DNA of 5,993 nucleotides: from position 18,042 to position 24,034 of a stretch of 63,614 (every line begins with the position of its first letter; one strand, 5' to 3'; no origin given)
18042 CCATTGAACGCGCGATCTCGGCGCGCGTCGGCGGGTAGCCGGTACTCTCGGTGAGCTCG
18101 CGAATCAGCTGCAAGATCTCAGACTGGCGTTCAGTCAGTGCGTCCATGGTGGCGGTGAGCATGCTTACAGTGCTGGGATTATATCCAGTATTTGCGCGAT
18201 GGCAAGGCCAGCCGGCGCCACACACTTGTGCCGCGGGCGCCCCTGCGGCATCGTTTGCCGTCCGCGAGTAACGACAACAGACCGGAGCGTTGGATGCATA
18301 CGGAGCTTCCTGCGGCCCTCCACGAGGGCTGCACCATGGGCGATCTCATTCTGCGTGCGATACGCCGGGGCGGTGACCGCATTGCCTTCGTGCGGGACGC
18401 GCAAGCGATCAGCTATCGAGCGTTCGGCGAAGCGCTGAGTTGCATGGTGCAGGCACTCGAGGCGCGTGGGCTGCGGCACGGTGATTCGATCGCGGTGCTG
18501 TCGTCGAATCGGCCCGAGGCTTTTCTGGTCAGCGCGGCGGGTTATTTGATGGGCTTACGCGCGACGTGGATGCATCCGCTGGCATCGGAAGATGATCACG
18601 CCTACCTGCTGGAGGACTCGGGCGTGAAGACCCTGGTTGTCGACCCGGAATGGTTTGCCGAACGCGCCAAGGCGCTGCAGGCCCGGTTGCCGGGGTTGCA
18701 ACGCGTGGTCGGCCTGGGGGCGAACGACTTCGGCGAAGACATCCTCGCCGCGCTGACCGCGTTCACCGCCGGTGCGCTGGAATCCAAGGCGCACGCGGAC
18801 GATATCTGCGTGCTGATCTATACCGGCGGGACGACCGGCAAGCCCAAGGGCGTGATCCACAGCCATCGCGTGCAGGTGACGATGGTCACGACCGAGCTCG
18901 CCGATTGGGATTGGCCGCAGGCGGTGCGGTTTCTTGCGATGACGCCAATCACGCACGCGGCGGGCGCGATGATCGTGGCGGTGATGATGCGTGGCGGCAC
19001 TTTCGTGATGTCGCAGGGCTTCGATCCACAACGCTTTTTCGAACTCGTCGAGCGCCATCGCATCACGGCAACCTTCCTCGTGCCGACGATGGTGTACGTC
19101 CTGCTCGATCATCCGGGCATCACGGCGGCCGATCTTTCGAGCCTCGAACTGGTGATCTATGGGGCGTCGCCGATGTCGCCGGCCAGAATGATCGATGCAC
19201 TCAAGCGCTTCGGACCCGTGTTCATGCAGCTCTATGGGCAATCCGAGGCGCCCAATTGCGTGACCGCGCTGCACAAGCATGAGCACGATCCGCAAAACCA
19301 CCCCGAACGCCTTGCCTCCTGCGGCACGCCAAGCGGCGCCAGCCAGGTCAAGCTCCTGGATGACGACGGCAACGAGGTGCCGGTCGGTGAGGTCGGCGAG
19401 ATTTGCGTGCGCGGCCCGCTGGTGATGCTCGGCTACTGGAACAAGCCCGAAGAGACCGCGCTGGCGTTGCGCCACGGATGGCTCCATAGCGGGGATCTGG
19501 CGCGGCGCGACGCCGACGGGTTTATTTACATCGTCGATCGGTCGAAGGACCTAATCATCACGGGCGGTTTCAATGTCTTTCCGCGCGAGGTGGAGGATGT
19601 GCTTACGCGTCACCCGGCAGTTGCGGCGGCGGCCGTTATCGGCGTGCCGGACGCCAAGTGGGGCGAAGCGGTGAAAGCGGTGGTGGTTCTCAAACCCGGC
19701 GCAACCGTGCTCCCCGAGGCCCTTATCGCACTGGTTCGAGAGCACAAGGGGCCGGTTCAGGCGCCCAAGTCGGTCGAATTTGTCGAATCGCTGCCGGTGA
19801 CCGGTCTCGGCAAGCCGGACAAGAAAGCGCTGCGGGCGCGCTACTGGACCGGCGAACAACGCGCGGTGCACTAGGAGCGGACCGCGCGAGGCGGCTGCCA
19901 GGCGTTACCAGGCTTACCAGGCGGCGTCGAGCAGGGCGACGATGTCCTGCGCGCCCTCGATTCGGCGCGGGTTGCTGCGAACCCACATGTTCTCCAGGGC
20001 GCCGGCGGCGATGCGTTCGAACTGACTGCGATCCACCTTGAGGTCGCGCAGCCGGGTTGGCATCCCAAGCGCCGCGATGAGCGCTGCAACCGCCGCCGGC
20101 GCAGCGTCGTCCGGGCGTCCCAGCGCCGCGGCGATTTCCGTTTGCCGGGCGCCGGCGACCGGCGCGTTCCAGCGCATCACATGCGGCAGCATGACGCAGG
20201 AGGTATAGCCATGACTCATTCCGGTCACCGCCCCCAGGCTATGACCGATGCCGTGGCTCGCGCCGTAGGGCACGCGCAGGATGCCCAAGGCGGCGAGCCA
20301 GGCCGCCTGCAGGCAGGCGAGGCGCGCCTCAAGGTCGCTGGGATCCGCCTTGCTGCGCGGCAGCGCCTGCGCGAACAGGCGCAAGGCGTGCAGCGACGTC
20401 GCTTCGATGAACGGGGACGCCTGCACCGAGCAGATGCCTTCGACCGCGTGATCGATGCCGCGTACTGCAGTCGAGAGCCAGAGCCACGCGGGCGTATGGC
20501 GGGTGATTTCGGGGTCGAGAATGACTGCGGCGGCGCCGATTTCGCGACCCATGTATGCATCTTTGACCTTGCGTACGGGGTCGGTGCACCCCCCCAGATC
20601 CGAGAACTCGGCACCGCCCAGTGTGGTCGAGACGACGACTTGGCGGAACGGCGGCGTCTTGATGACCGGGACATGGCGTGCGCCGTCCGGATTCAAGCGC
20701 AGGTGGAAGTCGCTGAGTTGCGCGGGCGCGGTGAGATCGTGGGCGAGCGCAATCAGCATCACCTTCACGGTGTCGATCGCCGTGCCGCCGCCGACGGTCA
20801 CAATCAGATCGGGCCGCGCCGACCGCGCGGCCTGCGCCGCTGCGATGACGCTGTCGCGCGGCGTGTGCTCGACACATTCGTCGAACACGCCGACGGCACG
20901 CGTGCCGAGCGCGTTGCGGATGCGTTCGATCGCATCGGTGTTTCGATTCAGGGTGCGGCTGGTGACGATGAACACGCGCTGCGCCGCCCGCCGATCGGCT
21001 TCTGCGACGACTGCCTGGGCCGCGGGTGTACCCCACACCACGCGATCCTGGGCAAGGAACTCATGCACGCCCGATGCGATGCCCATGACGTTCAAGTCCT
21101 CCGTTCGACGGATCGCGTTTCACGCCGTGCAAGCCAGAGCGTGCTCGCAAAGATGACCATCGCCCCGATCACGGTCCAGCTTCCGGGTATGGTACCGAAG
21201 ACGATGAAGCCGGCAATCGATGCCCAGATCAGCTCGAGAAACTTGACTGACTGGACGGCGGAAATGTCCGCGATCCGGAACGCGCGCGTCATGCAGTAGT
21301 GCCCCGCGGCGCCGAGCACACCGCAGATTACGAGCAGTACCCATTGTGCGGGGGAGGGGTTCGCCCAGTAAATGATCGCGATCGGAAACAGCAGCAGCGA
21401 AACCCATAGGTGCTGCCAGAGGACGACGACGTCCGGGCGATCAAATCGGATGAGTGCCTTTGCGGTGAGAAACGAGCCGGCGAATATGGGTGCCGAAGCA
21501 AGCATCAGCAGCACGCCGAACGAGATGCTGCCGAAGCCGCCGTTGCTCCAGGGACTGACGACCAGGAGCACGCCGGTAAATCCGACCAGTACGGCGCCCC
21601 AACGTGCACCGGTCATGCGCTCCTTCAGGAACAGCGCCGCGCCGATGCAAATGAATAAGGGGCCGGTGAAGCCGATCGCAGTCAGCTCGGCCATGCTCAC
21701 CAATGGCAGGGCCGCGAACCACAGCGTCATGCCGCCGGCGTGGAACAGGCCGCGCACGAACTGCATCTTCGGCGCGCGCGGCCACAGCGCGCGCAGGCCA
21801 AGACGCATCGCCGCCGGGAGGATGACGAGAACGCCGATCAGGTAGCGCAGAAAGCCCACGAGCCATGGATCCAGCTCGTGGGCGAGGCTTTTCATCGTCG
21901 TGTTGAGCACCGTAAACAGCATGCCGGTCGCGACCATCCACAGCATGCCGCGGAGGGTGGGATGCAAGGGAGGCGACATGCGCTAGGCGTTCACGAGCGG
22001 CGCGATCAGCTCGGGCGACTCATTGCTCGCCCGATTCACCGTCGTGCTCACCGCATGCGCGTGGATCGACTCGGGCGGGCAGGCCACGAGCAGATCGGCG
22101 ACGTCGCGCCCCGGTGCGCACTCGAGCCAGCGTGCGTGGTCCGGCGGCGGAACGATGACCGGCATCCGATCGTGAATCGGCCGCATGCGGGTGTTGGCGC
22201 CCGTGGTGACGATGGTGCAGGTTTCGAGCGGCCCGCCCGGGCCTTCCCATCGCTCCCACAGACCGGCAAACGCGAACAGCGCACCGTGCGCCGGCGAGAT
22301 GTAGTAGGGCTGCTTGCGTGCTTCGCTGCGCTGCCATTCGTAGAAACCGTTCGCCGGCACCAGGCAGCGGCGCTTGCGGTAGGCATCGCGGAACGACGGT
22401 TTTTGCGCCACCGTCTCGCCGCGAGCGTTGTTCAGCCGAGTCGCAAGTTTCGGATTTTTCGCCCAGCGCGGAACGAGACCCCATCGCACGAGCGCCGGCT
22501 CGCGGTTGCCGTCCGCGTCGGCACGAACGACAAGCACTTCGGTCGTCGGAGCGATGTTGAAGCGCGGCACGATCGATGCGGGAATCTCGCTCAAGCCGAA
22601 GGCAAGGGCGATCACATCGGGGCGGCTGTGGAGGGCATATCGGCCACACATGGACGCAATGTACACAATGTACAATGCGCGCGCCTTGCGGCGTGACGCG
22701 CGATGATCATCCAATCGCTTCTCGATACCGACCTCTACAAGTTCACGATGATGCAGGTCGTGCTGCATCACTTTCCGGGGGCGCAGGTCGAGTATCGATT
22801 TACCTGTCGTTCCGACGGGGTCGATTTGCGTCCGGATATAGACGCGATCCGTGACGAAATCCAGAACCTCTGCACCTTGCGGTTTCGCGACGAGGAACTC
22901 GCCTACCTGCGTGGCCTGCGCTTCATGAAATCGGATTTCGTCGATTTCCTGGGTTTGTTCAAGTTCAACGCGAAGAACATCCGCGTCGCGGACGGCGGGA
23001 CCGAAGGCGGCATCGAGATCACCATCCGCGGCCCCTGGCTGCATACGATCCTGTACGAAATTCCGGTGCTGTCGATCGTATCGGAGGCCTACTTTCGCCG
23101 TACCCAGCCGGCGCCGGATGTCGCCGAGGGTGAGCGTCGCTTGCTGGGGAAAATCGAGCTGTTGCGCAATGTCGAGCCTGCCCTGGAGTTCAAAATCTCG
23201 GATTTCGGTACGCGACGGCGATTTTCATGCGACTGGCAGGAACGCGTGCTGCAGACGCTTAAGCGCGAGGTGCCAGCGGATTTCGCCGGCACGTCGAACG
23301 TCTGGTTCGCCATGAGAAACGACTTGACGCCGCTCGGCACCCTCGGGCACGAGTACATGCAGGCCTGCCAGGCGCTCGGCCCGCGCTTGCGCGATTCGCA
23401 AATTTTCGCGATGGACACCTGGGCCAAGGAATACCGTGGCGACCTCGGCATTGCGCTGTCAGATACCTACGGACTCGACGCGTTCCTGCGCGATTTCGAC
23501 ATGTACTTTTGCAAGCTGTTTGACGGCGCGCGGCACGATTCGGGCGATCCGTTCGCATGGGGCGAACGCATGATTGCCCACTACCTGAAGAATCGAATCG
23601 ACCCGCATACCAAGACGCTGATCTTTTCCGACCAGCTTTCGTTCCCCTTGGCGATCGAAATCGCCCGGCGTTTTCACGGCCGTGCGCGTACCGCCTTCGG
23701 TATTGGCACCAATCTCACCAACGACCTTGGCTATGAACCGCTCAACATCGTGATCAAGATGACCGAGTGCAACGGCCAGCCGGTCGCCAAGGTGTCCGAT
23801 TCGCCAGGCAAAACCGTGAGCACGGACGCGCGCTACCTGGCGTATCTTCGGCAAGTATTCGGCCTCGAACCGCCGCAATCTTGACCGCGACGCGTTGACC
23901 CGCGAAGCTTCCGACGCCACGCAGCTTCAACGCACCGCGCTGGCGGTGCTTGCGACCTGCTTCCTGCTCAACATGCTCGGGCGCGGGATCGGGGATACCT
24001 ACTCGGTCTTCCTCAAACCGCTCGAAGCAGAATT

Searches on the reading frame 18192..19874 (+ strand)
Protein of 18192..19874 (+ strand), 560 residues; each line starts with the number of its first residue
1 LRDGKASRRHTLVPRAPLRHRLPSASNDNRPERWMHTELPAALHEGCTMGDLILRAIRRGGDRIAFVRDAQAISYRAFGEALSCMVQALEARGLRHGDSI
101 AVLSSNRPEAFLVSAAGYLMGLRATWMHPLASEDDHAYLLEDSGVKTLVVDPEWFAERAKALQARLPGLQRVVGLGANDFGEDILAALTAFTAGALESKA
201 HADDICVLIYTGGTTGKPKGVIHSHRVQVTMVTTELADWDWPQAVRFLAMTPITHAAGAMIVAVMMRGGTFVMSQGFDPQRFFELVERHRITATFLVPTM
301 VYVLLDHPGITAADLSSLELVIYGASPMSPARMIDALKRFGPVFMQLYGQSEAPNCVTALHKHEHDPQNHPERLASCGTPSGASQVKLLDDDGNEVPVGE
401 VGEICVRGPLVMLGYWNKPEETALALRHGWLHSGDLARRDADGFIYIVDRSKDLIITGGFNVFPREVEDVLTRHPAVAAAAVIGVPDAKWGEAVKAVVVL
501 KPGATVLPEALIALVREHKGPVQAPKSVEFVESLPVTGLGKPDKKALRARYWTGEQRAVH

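Call 73: search_protein_families(library=pfam, proteins=[window:18192-19874:+], max_evalue=0.00001)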
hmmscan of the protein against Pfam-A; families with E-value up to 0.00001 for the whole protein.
window:18192-19874:+ (560 aa): 2 families
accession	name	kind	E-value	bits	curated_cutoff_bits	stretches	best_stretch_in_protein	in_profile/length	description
PF00501.34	AMP-binding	-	3.2e-80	270.2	29.9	1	56-416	4-384/384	AMP-binding enzyme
PF13193.12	AMP-binding_C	-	6.8e-22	78.6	24.5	1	466-541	1-76/76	AMP-binding enzyme C-terminal domain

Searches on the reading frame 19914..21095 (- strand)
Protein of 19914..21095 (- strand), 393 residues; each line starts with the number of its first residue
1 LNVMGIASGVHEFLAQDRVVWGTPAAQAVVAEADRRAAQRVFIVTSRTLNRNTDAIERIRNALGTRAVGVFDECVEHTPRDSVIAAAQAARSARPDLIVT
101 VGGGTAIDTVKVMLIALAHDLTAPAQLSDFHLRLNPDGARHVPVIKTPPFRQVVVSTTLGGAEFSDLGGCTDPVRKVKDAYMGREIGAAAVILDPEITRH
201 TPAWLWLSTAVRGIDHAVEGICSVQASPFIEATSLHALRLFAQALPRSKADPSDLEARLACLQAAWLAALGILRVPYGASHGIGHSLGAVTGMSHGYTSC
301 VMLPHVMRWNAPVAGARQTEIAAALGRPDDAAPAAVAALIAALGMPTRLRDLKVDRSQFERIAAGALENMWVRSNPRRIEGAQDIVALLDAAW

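Call 72: search_protein_families(library=pfam, proteins=[window:19914-21095:-], max_evalue=0.00001)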
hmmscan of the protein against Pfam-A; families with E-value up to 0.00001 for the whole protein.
window:19914-21095:- (393 aa): 3 families
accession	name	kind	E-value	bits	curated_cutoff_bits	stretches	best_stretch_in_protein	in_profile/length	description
PF25137.1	ADH_Fe_C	-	1.8e-36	126.1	27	1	209-393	4-194/194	Fe-containing alcohol dehydrogenase family, C-terminal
PF00465.25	Fe-ADH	-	1.7e-24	86.7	31.3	1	18-195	3-168/168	Iron-containing alcohol dehydrogenase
PF13685.12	Fe-ADH_2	-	9.7e-07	29.3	28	1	35-113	16-93/149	Iron-containing alcohol dehydrogenase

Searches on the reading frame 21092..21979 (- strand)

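Call 72: search_protein_families(library=pfam, proteins=[window:21092-21979:-], max_evalue=0.00001)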
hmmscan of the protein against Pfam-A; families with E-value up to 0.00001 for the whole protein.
window:21092-21979:- (295 aa): 1 family
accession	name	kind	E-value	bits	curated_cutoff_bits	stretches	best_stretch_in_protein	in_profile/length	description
PF00892.27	EamA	-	4.3e-29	102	28.2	2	10-141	2-134/135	EamA-like transporter family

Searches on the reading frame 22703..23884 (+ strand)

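Call 72: search_protein_families(library=pfam, proteins=[window:22703-23884:+], max_evalue=0.00001)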
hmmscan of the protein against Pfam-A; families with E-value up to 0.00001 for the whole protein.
window:22703-23884:+ (393 aa): 2 families
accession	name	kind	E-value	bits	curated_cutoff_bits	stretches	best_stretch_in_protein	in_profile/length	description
PF04095.22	NAPRTase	-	4.3e-71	239.9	20.8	1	163-388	1-237/239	Nicotinate phosphoribosyltransferase (NAPRTase) family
PF17767.7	NAPRTase_N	-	9.9e-37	126.5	32.6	1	7-127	1-125/125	Nicotinate phosphoribosyltransferase (NAPRTase) N-terminal domain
